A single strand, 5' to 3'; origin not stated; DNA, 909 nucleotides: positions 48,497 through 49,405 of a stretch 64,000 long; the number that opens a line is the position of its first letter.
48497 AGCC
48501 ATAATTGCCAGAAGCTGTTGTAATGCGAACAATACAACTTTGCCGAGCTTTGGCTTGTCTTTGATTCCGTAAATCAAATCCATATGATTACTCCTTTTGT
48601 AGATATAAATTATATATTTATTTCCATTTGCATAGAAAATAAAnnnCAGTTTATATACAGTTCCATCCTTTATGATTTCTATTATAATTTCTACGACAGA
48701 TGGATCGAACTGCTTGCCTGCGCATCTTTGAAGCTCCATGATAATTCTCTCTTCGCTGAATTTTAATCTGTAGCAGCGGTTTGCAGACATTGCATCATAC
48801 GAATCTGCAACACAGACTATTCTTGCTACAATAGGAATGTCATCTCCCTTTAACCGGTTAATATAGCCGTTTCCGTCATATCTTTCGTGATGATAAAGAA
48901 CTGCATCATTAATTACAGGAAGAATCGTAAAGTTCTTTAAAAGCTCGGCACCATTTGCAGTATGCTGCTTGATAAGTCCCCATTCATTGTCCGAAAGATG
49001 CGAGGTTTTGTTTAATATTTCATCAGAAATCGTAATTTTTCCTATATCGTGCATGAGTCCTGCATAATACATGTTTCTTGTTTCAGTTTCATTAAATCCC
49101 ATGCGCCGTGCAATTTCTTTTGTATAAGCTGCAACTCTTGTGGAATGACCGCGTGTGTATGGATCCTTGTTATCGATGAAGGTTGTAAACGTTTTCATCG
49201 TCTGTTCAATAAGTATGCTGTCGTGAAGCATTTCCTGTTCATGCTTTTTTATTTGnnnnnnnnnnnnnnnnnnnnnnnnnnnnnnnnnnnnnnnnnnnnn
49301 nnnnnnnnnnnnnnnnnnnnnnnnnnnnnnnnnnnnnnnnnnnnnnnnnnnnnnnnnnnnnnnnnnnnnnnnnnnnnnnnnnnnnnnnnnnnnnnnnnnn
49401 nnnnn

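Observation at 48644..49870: Carbohydrate-binding module (CBM2-like) as the periplasmic sensor of an HD-GYP phosphodiesterase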

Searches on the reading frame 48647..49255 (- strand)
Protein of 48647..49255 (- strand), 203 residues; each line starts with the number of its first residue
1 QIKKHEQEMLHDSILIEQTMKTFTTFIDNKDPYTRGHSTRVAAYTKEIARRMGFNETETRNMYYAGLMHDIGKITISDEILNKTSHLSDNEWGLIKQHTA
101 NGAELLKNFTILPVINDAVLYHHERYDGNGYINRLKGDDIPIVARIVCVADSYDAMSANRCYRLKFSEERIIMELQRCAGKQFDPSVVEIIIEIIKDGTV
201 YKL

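Call 42: search_solved_structures(query=window:48647-49255:-, max_evalue=1e-10, show_alignments=5)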
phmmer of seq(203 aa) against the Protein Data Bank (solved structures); distinct sequences matched with E-value up to 1e-10: 5.
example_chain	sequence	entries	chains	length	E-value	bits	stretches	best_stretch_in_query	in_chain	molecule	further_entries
5z7c_A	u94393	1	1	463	2.6e-40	141.4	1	12-185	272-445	3'3'-cGAMP-specific phosphodiesterase 3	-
4mcw_A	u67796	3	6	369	3.2e-33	118.2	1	28-195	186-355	Metal dependent phosphohydrolase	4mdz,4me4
9rbz_A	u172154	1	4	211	8.8e-27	97.3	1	14-195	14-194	HD domain/sensory box protein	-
9rc0_A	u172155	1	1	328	3.1e-26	95.5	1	14-195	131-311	HD domain/sensory box protein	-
4r8z_A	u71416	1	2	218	1.2e-20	77.2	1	22-194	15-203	Cyclic di-GMP phosphodiesterase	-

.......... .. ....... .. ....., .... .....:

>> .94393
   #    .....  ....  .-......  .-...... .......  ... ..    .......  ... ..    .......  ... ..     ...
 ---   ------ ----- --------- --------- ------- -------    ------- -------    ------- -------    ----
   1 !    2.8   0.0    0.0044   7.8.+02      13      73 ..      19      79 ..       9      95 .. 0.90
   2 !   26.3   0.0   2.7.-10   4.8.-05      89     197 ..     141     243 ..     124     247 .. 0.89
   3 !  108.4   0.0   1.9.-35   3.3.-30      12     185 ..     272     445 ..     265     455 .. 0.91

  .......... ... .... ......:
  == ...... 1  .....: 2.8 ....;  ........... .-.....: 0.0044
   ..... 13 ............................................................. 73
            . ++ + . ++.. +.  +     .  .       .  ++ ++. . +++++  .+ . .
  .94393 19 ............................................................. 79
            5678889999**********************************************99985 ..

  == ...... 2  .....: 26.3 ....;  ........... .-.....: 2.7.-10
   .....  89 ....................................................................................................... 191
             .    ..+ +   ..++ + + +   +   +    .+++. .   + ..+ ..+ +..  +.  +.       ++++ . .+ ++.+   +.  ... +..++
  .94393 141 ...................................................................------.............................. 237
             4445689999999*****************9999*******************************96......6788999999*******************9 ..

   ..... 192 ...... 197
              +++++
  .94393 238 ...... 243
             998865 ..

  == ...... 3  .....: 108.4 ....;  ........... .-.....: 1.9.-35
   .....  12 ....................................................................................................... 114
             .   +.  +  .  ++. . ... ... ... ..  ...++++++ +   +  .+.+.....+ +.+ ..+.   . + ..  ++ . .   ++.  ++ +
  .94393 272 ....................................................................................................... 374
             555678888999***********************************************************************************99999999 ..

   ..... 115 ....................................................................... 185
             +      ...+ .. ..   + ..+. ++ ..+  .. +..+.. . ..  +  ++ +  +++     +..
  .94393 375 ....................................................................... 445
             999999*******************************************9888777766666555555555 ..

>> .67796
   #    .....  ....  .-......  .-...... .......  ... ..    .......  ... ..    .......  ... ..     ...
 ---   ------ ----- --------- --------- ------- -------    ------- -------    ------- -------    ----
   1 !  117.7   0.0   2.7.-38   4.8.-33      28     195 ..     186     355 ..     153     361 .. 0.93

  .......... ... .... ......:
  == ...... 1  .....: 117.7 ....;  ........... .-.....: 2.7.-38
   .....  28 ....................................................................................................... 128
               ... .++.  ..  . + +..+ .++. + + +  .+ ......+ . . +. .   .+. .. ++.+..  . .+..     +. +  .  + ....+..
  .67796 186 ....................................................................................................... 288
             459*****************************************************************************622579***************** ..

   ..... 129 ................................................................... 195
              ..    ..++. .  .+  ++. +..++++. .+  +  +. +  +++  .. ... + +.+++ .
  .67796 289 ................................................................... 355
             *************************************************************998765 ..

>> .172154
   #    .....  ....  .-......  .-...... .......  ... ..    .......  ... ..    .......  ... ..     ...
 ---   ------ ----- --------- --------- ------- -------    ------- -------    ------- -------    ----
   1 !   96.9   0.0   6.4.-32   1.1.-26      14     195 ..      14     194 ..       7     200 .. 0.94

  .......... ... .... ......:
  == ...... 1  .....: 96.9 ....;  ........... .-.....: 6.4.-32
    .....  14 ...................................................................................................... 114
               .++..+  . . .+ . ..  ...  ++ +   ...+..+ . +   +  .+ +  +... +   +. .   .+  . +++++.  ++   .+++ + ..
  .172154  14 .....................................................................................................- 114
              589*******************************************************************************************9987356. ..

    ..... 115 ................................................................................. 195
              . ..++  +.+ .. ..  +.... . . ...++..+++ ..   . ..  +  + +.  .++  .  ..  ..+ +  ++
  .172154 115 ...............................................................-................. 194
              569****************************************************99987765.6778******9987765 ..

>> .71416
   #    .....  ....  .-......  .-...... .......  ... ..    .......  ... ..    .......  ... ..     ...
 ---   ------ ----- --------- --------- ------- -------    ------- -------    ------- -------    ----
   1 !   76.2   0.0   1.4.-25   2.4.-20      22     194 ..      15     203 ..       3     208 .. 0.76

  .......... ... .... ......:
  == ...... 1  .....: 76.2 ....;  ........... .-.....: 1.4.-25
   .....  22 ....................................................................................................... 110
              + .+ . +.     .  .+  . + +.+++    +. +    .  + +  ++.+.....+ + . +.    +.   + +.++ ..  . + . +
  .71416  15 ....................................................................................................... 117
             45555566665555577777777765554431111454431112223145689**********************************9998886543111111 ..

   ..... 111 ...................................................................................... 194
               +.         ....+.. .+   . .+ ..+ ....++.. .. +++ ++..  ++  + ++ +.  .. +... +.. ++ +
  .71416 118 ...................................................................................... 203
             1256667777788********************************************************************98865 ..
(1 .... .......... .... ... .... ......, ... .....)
